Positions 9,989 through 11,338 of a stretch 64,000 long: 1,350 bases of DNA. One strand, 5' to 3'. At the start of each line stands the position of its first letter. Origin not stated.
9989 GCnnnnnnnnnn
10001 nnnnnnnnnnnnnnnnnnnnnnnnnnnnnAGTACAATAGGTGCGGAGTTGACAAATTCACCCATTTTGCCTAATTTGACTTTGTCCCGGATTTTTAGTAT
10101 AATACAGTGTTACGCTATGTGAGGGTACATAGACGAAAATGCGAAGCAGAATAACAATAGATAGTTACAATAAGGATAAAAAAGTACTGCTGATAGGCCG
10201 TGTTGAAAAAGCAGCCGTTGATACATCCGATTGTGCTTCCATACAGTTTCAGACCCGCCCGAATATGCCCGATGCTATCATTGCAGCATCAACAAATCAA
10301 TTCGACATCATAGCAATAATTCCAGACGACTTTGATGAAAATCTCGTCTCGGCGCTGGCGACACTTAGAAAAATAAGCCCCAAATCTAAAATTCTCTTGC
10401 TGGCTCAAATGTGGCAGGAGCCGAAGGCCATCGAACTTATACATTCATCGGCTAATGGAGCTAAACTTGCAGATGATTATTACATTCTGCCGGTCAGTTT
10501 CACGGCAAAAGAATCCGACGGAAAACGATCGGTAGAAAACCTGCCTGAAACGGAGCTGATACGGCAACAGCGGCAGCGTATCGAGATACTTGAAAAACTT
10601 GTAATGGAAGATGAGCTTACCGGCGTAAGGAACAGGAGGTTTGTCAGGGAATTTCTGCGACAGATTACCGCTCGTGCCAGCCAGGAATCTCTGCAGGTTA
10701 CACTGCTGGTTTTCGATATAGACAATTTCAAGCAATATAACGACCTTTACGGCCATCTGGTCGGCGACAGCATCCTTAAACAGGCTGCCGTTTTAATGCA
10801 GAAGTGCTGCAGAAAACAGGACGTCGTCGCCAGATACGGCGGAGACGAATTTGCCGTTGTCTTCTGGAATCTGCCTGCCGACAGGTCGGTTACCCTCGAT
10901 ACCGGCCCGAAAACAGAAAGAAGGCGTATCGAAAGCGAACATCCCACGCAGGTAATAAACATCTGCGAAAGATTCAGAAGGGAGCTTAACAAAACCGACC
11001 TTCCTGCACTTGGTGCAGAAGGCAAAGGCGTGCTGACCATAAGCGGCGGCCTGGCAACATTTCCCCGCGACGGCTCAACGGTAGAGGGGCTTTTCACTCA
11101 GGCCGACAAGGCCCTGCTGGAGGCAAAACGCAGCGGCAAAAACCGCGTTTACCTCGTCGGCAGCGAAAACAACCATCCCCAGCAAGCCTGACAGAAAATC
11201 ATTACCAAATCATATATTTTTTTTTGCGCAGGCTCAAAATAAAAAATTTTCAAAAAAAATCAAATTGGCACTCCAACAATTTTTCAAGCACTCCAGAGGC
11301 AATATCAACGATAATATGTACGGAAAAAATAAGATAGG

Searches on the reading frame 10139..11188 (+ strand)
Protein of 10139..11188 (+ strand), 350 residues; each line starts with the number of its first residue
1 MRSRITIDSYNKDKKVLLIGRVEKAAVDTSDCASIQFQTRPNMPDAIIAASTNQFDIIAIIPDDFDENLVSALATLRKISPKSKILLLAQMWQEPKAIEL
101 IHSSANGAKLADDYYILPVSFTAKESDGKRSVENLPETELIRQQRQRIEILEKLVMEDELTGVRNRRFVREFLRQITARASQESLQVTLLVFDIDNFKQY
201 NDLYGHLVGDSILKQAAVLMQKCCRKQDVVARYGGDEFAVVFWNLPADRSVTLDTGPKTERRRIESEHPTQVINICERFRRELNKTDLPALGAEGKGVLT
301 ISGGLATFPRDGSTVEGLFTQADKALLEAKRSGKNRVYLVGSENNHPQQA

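Call 67: search_protein_families(library=pfam, proteins=[window:10139-11188:+], max_evalue=0.001)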
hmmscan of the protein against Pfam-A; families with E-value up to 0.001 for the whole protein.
window:10139-11188:+ (350 aa): 1 family
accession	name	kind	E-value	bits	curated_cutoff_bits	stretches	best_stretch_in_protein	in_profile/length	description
PF00990.26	GGDEF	-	1.2e-39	136.1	23.8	2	157-248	3-94/161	Diguanylate cyclase, GGDEF domain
